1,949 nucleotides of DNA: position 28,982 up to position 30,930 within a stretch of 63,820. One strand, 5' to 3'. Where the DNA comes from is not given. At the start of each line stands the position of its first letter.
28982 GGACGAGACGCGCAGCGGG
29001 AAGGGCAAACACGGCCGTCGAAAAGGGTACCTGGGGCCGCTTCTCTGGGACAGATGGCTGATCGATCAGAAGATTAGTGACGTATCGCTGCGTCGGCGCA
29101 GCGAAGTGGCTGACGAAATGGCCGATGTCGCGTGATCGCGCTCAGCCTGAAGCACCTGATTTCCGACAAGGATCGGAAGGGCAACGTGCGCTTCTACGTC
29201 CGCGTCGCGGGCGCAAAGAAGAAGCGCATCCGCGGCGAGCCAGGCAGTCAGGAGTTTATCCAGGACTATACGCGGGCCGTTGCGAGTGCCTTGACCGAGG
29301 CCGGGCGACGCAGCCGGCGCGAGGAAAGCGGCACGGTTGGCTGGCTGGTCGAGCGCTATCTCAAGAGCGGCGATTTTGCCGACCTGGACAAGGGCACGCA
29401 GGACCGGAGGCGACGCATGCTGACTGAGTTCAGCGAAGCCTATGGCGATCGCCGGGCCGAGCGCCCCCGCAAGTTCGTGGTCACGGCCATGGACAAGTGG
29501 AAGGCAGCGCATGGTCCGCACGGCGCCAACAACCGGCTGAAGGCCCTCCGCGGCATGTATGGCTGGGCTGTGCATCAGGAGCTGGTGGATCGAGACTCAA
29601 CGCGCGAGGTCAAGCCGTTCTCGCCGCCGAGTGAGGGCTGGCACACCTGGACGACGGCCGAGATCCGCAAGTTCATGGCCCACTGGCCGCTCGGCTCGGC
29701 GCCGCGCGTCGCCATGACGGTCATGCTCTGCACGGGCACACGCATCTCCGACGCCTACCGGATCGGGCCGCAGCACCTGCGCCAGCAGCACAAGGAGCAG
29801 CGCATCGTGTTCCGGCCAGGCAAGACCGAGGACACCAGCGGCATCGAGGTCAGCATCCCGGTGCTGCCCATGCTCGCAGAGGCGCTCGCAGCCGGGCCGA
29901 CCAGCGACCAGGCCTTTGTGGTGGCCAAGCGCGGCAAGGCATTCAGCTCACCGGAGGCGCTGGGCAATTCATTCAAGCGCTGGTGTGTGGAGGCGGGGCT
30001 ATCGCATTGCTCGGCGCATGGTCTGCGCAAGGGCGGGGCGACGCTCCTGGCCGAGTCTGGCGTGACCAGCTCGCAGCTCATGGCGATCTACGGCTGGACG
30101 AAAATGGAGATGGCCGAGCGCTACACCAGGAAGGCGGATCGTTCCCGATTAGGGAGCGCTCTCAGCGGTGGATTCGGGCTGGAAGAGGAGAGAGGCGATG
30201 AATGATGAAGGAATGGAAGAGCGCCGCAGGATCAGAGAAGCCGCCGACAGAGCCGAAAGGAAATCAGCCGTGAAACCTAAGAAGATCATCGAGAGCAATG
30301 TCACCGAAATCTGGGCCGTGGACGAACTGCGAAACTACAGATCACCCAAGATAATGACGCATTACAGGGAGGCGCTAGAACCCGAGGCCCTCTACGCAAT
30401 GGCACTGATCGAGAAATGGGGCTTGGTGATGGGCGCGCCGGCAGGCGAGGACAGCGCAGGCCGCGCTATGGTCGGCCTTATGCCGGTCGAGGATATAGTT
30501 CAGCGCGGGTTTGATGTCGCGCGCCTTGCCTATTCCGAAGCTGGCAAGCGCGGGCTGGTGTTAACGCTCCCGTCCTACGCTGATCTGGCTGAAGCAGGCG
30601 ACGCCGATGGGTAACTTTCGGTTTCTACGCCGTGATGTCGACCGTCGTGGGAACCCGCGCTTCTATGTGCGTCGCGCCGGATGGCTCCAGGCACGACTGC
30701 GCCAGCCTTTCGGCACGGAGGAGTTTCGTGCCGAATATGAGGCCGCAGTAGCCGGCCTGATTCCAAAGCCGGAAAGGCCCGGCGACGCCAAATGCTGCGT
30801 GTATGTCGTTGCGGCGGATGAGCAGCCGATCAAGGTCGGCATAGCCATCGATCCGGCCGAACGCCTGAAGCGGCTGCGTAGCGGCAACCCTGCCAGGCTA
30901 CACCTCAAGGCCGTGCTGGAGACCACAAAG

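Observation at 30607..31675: Candidate attP flanked by two T5orf172 (GIY-YIG-like) paralogues, one fused to an integrase-type arm-binding N-terminus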

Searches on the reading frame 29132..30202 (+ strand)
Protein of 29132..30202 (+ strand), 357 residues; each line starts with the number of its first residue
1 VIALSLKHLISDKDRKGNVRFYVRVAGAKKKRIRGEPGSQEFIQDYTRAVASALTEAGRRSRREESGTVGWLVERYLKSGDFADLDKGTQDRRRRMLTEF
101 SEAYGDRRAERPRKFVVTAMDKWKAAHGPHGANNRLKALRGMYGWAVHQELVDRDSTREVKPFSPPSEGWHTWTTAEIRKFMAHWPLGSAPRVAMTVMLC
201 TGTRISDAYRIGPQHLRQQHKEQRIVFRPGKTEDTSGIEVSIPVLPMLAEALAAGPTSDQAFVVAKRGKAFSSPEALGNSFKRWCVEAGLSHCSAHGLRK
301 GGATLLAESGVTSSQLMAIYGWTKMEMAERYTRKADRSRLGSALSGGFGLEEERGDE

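Call 5: search_protein_families(library=pfam, proteins=[window:29132-30202:+], max_evalue=1)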
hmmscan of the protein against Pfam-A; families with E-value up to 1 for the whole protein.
window:29132-30202:+ (357 aa): 2 families
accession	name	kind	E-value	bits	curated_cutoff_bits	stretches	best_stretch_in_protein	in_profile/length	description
PF00589.27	Phage_integrase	-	2.9e-18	66.7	27.1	1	186-336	19-170/172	Phage integrase family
PF10009.15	DUF2252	-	0.013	15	22.3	1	18-110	308-384/392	Uncharacterized protein conserved in bacteria (DUF2252)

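Call 14: find_related_loci(query=window:29132-30202:+, collection=genome_contigs, flank=10000)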
Query window:29132-30202:+ (357 aa) in genome_contigs; peptide patterns used: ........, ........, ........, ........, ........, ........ (x = any residue, [..] = any of these).
35 stretches matched a pattern; 1 encode a relative of the query (tblastn E <= 1e-3); 1 distinct loci.
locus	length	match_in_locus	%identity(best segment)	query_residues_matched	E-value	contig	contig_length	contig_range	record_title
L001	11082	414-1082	34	129-351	2e-36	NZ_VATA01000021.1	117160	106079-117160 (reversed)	Poseidonocella sp. HB161398 scaffold21, whole genome shotgun sequence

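Call 16: search_dna_similar(query=window:29132-30202:+, collection=phages, mode=protein, max_evalue=0.00001, max_rows=30)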
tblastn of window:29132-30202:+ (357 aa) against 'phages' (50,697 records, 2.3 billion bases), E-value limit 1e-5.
Records with a match: 21; places in all: 21; records where one place covers at least 80% of the query: 14.
Best place of each record, by identity: <60% 21.
By first word of the organism name: Rhizobium 4; Caudoviricetes 2; Pseudanabaena 2; Rhodobacter 2; Azospirillum 2; Komagataeibacter 2; Sinorhizobium 1; Nostoc 1; Agrobacterium 1; Microcystis 1; and 3 more.
By host as written in the record: - 3; Pseudanabaena sp. 2; Rhodobacter capsulatus SB1003 2; Azospirillum brasilense Cd 2; Sinorhizobium sp. LM21 1; Nostoc sp. 1; Agrobacterium tumefaciens EHA105 1; Microcystis aeruginosa 1; and 8 more.
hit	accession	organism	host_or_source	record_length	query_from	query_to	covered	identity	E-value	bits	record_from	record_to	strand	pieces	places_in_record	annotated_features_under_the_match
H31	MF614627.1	Sinorhizobium phage phi2LM21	Sinorhizobium sp. LM21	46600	4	351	97%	34.7%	1e-49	184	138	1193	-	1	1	tyrosine integrase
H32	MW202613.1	Caudoviricetes sp.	Manatee Spring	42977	5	340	94%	35.9%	4e-48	179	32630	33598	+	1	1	integrase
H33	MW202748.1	Caudoviricetes sp.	Manatee Spring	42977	5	340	94%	35.9%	4e-48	179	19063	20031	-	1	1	integrase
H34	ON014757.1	Pseudanabaena phage Pam5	Pseudanabaena sp.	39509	8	340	93%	35.2%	4e-43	165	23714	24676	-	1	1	hypothetical protein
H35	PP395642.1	Nostoc phage Nsp-JY10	Nostoc sp.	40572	9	341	93%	32.4%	1e-40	158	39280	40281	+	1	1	integrase/recombinase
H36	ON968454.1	Pseudanabaena phage Pan3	Pseudanabaena sp.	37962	14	337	91%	32.4%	6e-35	141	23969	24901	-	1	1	integrase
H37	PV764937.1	Agrobacterium phage Rivra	Agrobacterium tumefaciens EHA105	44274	8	341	94%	30.5%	1e-29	126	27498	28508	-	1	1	tyrosine integrase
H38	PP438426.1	Microcystis phage Mae-JY35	Microcystis aeruginosa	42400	13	341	92%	28.7%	9e-23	105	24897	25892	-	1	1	hypothetical protein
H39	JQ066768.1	Rhodobacter phage RcapNL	Rhodobacter capsulatus SB1003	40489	68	337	76%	31.1%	1e-21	102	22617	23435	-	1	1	phage integrase/recombinase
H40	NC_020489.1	Rhodobacter phage RcapNL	Rhodobacter capsulatus SB1003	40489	68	337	76%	31.1%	1e-21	102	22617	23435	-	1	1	tyrosine-type recombinase/integrase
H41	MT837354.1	Bacteriophage sp.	human fecal samples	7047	6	338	93%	25.1%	3e-8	61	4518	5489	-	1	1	record has no annotation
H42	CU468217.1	Azospirillum phage Cd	Azospirillum brasilense Cd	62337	68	348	79%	27.0%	3e-18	92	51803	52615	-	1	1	72: integrase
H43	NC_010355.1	Azospirillum phage Cd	Azospirillum brasilense Cd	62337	68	348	79%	27.0%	3e-18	92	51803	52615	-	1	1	72: integrase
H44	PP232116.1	Mesorhizobium phage vB_MseS-P1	Mesorhizobium sediminum CBW1107-2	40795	33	337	85%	24.8%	7e-9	64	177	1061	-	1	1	tyrosine-type integrase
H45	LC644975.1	Komagataeibacter phage phiKX1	Komagataeibacter xylinus NBRC 13772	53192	72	348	78%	27.2%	1e-10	69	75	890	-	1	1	integrase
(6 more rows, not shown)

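Call 20: search_protein_families(library=phrogs, proteins=[window:29132-30202:+], max_evalue=0.01)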
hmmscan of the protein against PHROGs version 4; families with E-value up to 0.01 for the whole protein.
window:29132-30202:+ (357 aa): 3 families
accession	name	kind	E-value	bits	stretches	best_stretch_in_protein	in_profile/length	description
phrog_1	-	integration and excision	1.9e-32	114.3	1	14-337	117-438/611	integrase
phrog_216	-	integration and excision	1.1e-14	55.3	1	143-333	26-223/301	integrase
phrog_35951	-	unknown function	8.1e-05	24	1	284-333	12-61/97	-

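Call 23: get_annotated_region(hit=H31, flank=3000)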
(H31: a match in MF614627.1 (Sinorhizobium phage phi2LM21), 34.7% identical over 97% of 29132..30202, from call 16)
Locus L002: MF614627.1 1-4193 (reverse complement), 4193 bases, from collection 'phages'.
description: Sinorhizobium phage phi2LM21, complete genome.
organism: Sinorhizobium phage phi2LM21 (NCBI taxid 2029632)
taxonomy: Viruses; Duplodnaviria; Heunggongvirae; Uroviricota; Caudoviricetes
host: Sinorhizobium sp. LM21; source: -; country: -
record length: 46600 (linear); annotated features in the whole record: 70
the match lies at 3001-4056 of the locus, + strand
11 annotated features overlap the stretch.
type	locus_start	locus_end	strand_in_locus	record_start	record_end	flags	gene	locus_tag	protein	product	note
CDS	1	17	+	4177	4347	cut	-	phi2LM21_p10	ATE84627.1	hypothetical protein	-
CDS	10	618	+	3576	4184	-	-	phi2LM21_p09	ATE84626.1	5'-deoxynucleotidase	5'-deoxynucleotidase YfbR and related HD superfamily hydrolases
CDS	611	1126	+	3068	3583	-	-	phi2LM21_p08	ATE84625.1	hypothetical protein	-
CDS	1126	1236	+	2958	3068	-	-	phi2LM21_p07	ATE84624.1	hypothetical protein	-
CDS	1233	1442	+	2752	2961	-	-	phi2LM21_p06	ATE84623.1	hypothetical protein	-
CDS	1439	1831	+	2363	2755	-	-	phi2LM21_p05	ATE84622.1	hypothetical protein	-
CDS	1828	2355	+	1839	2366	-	-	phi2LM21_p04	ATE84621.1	hypothetical protein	-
CDS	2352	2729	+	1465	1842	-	-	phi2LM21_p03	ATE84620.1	HNH endonuclease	-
CDS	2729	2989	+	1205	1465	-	-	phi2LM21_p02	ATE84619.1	transcriptional regulator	transcriptional regulator AlpA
CDS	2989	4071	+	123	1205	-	-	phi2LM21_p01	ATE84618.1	tyrosine integrase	-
misc_feature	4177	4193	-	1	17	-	-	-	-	-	attachment site in tRNA-Phe(GAA)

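Call 24: get_annotated_region(hit=H32, flank=3000)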
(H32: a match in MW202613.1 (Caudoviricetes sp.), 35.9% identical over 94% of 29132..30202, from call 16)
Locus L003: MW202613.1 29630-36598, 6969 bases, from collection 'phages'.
description: Myoviridae sp. isolate ctOK67, complete genome.
organism: Caudoviricetes sp. (NCBI taxid 2832643)
taxonomy: Viruses; Duplodnaviria; Heunggongvirae; Uroviricota; Caudoviricetes
host: -; source: Manatee Spring; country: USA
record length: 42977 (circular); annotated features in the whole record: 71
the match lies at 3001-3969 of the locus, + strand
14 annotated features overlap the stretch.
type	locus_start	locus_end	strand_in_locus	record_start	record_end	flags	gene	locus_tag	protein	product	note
CDS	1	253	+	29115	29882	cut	-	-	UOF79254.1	erf superfamily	-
CDS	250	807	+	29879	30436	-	-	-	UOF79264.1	homing endonuclease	-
CDS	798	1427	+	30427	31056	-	-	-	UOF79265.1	exonuclease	-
CDS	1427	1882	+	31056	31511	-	-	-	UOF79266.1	single strand binding protein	-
CDS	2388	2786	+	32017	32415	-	-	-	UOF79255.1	hnhc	-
CDS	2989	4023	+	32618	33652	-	-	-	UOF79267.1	integrase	-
CDS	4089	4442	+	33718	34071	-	-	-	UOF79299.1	hypothetical protein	-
CDS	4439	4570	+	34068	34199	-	-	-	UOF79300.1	hypothetical protein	-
CDS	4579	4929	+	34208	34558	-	-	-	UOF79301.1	hypothetical protein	-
CDS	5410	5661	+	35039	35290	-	-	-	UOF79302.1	hypothetical protein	-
CDS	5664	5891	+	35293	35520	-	-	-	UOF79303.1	hypothetical protein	-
CDS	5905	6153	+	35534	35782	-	-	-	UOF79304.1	hypothetical protein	-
CDS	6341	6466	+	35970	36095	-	-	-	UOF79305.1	hypothetical protein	-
CDS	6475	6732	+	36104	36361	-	-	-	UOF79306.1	hypothetical protein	-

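Call 25: get_annotated_region(hit=H37, flank=3000)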
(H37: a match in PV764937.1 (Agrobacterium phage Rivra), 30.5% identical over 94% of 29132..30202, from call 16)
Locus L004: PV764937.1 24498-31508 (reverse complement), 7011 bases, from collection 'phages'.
description: Agrobacterium phage Rivra, complete genome.
organism: Agrobacterium phage Rivra (NCBI taxid 3435548)
taxonomy: Viruses
host: Agrobacterium tumefaciens EHA105; source: soil; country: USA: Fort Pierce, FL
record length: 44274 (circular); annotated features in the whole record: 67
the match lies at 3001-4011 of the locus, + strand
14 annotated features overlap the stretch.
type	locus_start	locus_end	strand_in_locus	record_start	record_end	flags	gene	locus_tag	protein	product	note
CDS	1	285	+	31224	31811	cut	-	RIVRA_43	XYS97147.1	hypothetical protein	43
CDS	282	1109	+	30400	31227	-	-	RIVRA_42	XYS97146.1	hypothetical protein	42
CDS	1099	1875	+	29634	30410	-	-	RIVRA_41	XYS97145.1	hypothetical protein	41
CDS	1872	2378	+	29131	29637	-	-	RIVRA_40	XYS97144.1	hypothetical protein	40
CDS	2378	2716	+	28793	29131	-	-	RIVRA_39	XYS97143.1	HNH endonuclease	39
CDS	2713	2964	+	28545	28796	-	-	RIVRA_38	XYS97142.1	hypothetical protein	38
CDS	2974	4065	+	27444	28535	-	-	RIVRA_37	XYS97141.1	tyrosine integrase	37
CDS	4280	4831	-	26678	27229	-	-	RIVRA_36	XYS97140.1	hypothetical protein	36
CDS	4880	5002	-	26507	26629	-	-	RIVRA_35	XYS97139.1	hypothetical protein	35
CDS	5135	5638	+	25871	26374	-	-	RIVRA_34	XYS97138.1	hypothetical protein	34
CDS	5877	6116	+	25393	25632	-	-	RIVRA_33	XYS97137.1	hypothetical protein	33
CDS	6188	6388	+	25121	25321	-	-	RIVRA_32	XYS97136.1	hypothetical protein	32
CDS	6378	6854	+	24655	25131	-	-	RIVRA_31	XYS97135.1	hypothetical protein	31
CDS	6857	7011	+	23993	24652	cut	-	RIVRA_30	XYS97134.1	hypothetical protein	30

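Call 65: search_protein_families(library=ncbifam, proteins=[window:29132-30202:+], max_evalue=0.1)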
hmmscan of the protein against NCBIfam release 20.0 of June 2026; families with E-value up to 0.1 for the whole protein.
window:29132-30202:+ (357 aa): 5 families
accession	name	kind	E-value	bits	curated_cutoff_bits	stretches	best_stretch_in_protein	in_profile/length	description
TIGR02224.1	recomb_XerC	equivalog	1.8e-07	30.9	335.15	1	107-333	44-276/295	tyrosine recombinase XerC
NF001399.0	PRK00283.1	subfamily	2.9e-07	30.1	279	1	127-323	68-272/300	tyrosine recombinase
TIGR02225.1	recomb_XerD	equivalog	7.9e-07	28.7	329.6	1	125-340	56-279/290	site-specific tyrosine recombinase XerD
NF040815.2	recomb_XerA_Arch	equivalog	5.4e-06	26.2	220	1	76-334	3-254/263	site-specific tyrosine recombinase/integron integrase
NF002331.0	PRK01287.1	subfamily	0.0012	17.9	371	1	131-335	99-313/365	site-specific tyrosine recombinase XerC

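Call 99: find_related_loci(query=window:29132-30202:+, collection=viral_contigs, flank=2500)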
Query window:29132-30202:+ (357 aa) in viral_contigs; peptide patterns used: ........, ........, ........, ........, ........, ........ (x = any residue, [..] = any of these).
6 stretches matched a pattern; 2 encode a relative of the query (tblastn E <= 1e-3); 2 distinct loci.
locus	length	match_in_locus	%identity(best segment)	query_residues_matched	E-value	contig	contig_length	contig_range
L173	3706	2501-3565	35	1-340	4e-64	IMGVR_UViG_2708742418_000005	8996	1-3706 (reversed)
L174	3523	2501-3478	33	17-341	5e-44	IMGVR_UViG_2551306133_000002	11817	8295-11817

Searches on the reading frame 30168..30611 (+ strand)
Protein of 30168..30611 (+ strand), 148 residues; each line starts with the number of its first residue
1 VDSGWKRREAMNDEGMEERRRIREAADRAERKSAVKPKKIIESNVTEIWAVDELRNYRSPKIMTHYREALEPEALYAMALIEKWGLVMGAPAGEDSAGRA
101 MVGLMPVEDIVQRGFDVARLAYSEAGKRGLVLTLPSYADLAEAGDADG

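Call 5: search_protein_families(library=pfam, proteins=[window:30168-30611:+], max_evalue=1)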
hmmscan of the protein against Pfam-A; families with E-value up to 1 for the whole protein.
window:30168-30611:+ (148 aa): 0 families

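Call 20: search_protein_families(library=phrogs, proteins=[window:30168-30611:+], max_evalue=0.01)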
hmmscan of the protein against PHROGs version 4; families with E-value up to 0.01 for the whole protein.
window:30168-30611:+ (148 aa): 0 families

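Call 65: search_protein_families(library=ncbifam, proteins=[window:30168-30611:+], max_evalue=0.1)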
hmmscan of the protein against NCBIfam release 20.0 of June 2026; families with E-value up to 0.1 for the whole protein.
window:30168-30611:+ (148 aa): 0 families

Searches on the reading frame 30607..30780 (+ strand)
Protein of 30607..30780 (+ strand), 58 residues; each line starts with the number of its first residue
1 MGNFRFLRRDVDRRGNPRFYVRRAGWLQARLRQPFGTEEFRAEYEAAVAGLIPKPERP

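Call 76: search_solved_structures(query=A3, max_evalue=10, show_alignments=2)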
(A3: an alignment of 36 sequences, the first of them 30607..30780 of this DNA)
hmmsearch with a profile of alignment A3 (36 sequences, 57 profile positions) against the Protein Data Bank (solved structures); distinct sequences matched with E-value up to 10: 4.
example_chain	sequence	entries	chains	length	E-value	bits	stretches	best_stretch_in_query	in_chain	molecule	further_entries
5fmw_A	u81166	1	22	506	0.031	17.1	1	10-44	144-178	POLYC9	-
6dlw_A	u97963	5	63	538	0.034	17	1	10-44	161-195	Complement component C9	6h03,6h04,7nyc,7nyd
8b0g_H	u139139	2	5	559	0.036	16.9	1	10-44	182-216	Complement component C9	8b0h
8de6_A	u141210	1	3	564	0.037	16.9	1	10-44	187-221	Complement component C9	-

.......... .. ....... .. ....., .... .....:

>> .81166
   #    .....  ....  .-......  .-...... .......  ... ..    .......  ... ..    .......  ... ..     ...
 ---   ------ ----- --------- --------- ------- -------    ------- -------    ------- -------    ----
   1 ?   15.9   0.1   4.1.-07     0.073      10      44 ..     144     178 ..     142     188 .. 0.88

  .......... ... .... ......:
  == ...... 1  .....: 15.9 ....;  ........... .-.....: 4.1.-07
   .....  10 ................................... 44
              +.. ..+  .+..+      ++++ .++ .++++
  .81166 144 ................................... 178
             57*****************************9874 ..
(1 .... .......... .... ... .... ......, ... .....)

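Call 83: predict_structure(alignment_id=A4)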
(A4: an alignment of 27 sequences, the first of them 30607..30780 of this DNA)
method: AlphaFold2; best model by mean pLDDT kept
length: 58 residues; sequences in the alignment: 27
mean_pLDDT: 81.7   pTM: 0.60
mean pLDDT of the five models: 81.7, 81.3, 80.4, 80.3, 80.1
residues with pLDDT >= 90: 10; 70-90: 37; 50-70: 10; < 50: 1
segments of 3 or more residues with pLDDT < 50: none
pLDDT, mean of each block of 10 residues (from residue 1): 78 90 84 88 87 59
secondary structure, 60 per line:
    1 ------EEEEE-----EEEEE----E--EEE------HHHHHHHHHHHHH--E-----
elements in order: E7-11 E17-21 E29-31 H38-50

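Call 86: fold_search(model_id=the predicted structure, library=pdb)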
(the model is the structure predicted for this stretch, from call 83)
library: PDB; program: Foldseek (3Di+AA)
matches with E <= 10: 280; with E <= 0.001: 0
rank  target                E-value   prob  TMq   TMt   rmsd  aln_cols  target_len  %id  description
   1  9lbn_H                6.9e-01  0.72  0.38  0.07   2.4        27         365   22  The composite cryo-EM structure of the head-to-tail connector and head-proximal tail components of bacteriophage phiXa (released 2025-05-07)
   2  8pxw_MODEL_1_A        8.9e-01  0.21  0.34  0.23   9.1        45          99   18  Structure of the WW domain tandem of PRPF40A (released 2024-04-03)
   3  8ww7_H                1.7e+00  0.15  0.41  0.04   9.4        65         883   17  Structure of AMPPNP-Form AsfvPrimPol Dodecamer (released 2025-04-30)
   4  4hj3_A                1.7e+00  0.09  0.31  0.12   8.8        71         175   13  Crystal Structure of Rhodobacter Sphaeroides LOV protein (released 2013-01-16)
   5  8ww8_B                1.8e+00  0.20  0.40  0.04   6.0        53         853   15  Structure of Apo-Form AsfvPrimPol Hexamer (released 2025-04-30)
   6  6baq_B                1.9e+00  0.08  0.26  0.11  17.3        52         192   10  Mus musculus BPIFA1 (released 2018-05-09)
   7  3ob9_A                2.1e+00  0.07  0.28  0.20   7.4        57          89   19  Structure of the human MSL3 chromo-barrel domain at 2.5 Angstrom resolution (released 2010-10-13)
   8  9g6k_Lm               2.2e+00  0.10  0.36  0.13  17.0        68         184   18  LSU structure derived from the LSU sample of the mitoribosome from T. gondii. (released 2024-12-11)
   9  4mw1_A                2.2e+00  0.04  0.24  0.04  11.4        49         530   22  Trypanosoma brucei methionyl-tRNA synthetase in complex with inhibitor 1-{3-[(3-chloro-5-methoxybenzyl)amino]propyl}-3 (released 2014-04-30)
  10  3bid_A                2.4e+00  0.16  0.42  0.42   6.9        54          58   11  Crystal structure of the NMB1088 protein from Neisseria meningitidis. Northeast Structural Genomics Consortium target  (released 2007-12-18)
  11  5t87_F                2.4e+00  0.13  0.38  0.31   8.1        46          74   20  Crystal structure of CDI complex from Cupriavidus taiwanensis LMG 19424 (released 2017-09-13)
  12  8ww9_A                2.4e+00  0.13  0.40  0.04   9.8        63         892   19  Structure of ADP-Form AsfvPrimPol Dodecamer (released 2025-04-30)
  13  9g6k_LS               2.4e+00  0.11  0.35  0.10  13.9        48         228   17  LSU structure derived from the LSU sample of the mitoribosome from T. gondii. (released 2024-12-11)
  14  2v90_C                2.4e+00  0.10  0.33  0.23   7.9        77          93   16  Crystal structure of the 3rd PDZ domain of intestine- and kidney- enriched PDZ domain IKEPP (PDZD3) (released 2007-08-28)
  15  2gza_B                2.4e+00  0.06  0.29  0.08  15.5        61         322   16  Crystal structure of the VirB11 ATPase from the Brucella Suis type IV secretion system in complex with sulphate (released 2006-07-11)
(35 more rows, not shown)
